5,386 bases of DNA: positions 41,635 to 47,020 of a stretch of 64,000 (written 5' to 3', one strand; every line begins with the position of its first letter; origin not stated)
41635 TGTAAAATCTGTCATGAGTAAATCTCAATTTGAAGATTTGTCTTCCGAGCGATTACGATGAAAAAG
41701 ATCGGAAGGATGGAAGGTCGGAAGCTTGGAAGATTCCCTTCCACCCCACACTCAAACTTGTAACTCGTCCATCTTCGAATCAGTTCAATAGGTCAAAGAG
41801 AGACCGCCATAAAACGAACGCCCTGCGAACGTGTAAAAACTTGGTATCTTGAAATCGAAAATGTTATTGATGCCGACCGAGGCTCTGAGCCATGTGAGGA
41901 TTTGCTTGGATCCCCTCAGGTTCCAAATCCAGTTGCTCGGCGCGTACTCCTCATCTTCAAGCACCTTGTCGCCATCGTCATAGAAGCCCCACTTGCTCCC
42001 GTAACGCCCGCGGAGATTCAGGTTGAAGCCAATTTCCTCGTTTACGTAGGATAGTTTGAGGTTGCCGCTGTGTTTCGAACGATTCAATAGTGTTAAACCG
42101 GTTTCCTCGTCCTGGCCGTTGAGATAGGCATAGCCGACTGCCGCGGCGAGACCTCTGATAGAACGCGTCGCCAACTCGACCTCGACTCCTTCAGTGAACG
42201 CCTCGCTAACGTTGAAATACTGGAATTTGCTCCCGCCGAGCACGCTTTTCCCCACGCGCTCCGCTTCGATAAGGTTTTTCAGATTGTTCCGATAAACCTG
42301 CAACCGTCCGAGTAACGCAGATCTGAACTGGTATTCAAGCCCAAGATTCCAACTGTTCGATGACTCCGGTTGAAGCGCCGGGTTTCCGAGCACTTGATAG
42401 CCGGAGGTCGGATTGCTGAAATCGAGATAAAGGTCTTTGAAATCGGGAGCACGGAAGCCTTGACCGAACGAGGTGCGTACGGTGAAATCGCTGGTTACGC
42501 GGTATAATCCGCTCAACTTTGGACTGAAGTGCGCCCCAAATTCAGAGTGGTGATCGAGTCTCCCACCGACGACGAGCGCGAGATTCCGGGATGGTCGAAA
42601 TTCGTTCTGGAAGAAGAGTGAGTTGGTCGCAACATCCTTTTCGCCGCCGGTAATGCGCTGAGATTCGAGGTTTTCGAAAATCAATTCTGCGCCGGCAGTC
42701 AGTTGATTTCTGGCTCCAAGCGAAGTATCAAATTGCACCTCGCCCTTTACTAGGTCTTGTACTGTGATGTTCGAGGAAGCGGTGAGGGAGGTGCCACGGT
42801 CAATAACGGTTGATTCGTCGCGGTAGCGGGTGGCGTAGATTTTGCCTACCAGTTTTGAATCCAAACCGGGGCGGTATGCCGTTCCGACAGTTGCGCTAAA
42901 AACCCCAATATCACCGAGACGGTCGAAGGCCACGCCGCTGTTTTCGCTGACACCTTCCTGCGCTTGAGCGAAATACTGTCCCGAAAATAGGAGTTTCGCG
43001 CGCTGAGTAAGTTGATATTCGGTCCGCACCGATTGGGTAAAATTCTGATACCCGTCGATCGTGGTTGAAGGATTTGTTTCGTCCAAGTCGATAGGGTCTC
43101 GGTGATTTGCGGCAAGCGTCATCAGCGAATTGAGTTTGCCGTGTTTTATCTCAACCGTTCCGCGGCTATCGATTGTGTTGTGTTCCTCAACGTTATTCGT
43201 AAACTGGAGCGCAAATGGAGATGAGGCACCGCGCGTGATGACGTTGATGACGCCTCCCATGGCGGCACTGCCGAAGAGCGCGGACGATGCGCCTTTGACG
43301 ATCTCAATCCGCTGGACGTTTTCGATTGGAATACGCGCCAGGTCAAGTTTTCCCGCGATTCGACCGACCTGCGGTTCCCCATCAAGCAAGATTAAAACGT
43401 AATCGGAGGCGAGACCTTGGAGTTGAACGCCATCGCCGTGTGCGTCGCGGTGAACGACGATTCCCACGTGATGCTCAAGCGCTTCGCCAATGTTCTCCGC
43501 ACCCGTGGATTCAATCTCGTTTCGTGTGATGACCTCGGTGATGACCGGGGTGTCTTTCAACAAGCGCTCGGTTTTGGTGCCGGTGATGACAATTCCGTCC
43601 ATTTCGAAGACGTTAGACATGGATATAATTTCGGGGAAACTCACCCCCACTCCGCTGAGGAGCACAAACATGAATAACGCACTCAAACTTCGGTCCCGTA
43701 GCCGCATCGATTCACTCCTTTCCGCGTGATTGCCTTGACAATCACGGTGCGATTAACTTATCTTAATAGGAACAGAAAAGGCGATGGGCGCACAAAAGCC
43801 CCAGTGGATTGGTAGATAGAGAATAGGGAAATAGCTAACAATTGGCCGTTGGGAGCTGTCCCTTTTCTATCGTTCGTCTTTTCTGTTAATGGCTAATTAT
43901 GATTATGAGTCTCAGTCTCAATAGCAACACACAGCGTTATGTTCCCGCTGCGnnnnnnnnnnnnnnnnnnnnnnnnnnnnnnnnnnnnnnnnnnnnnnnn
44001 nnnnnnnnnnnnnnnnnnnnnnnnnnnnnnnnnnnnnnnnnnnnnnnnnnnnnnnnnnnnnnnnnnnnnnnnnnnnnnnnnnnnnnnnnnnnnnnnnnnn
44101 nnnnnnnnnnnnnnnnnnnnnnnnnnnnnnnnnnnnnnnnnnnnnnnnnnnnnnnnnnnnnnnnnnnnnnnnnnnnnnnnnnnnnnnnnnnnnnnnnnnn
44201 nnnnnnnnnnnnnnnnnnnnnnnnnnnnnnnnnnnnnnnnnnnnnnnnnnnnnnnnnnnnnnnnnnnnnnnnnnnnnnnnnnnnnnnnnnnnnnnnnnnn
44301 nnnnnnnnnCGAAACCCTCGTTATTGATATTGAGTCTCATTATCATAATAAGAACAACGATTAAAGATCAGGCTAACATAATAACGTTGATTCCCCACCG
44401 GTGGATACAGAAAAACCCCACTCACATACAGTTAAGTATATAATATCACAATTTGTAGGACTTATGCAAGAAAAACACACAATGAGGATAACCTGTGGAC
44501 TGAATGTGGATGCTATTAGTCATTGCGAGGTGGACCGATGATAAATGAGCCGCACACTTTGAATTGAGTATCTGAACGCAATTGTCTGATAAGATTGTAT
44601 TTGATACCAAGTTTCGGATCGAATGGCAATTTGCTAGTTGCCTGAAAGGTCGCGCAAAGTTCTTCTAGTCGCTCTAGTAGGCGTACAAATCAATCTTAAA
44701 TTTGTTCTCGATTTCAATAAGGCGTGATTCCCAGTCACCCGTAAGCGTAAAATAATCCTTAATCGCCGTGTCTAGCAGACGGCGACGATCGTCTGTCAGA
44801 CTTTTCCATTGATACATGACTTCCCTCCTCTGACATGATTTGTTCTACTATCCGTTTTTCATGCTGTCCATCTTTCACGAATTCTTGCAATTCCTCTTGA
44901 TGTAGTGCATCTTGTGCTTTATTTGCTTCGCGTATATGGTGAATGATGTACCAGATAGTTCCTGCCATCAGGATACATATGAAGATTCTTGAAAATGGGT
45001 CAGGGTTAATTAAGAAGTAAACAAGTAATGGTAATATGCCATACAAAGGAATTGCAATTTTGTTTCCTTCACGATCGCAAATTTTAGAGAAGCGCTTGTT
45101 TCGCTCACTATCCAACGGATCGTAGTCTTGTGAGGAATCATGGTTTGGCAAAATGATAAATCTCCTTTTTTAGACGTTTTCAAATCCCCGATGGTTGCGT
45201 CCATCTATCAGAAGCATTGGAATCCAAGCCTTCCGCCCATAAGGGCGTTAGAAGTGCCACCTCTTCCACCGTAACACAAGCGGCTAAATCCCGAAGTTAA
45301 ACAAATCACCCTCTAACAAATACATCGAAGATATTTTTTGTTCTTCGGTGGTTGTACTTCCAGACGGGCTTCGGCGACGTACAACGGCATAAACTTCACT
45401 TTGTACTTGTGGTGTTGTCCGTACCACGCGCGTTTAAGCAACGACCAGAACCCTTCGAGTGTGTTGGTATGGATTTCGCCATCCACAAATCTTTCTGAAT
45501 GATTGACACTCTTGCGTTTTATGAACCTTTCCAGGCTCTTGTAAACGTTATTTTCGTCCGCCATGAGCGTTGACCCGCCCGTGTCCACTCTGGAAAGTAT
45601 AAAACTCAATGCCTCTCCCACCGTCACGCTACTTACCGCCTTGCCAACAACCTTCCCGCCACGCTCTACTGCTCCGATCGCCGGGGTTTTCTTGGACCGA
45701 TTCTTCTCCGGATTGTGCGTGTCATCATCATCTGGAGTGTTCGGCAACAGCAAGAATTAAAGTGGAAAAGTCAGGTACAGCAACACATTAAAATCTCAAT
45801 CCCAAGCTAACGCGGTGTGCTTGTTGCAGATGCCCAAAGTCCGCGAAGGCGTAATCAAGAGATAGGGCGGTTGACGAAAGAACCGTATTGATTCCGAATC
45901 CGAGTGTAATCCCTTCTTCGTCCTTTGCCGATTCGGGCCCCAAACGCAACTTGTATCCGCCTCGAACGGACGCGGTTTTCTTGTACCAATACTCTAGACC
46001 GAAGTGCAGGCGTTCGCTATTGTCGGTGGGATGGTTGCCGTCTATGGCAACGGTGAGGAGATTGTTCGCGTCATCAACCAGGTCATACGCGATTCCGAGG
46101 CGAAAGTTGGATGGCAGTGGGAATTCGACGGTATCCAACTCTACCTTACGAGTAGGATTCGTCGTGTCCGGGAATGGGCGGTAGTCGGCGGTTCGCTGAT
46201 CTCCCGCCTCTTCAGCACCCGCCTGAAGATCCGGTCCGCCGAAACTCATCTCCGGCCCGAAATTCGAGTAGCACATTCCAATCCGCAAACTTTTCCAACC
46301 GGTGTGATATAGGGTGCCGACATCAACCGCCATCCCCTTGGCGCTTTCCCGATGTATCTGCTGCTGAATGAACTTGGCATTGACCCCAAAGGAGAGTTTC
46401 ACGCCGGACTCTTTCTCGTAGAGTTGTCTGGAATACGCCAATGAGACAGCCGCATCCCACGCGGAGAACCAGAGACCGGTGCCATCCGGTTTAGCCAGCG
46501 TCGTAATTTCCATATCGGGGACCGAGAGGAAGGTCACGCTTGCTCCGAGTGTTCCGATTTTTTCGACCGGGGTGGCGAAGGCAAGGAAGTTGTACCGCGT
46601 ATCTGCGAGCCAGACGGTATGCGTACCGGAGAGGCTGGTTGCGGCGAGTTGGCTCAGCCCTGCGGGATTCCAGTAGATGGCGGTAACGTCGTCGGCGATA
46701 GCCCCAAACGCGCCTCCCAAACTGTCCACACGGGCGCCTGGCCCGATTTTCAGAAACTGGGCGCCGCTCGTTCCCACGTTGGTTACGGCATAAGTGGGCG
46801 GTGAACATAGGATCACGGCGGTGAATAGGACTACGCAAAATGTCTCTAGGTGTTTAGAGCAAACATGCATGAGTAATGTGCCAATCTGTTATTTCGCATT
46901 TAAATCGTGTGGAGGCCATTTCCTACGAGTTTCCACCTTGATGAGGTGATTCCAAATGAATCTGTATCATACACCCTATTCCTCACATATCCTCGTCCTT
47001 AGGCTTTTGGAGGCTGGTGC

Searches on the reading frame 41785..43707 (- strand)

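Call 28: search_protein_families(library=pfam, proteins=[window:41785-43707:-], max_evalue=0.001)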
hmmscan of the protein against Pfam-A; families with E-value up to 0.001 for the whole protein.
window:41785-43707:- (640 aa): 3 families
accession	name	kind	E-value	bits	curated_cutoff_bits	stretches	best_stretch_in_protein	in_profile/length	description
PF00593.30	TonB_dep_Rec_b-barrel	-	3.8e-47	162.6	27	1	210-616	11-436/436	TonB dependent receptor-like, beta-barrel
PF07715.20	Plug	-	1.3e-22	80.8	23.9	1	51-153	3-107/107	TonB-dependent Receptor Plug Domain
PF14905.12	OMP_b-brl_3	-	6.5e-06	25.9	27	1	395-626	160-383/408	Outer membrane protein beta-barrel family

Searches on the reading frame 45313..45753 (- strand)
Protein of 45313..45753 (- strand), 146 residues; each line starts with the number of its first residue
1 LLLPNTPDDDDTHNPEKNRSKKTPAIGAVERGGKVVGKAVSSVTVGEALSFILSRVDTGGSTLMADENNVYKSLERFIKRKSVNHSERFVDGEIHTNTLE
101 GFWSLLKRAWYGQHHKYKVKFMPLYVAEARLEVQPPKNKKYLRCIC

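Call 28: search_protein_families(library=pfam, proteins=[window:45313-45753:-], max_evalue=0.001)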
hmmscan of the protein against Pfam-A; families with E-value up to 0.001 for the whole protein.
window:45313-45753:- (146 aa): 1 family
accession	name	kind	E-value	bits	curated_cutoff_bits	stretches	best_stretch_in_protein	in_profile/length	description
PF12762.13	DDE_Tnp_IS1595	-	6.4e-23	81.9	27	1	11-129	26-148/153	ISXO2-like transposase domain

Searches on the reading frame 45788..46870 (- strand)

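Call 28: search_protein_families(library=pfam, proteins=[window:45788-46870:-], max_evalue=0.001)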
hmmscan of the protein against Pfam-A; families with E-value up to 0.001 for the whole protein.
window:45788-46870:- (360 aa): 2 families
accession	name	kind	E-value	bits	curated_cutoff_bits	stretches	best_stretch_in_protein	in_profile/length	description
PF03687.19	UPF0164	-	8.3e-10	38.4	21.4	1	40-131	44-133/325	Uncharacterised protein family (UPF0164)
PF19572.5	PorV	-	5.8e-05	23.2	27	0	31-188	7-169/243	Type IX secretion system protein PorV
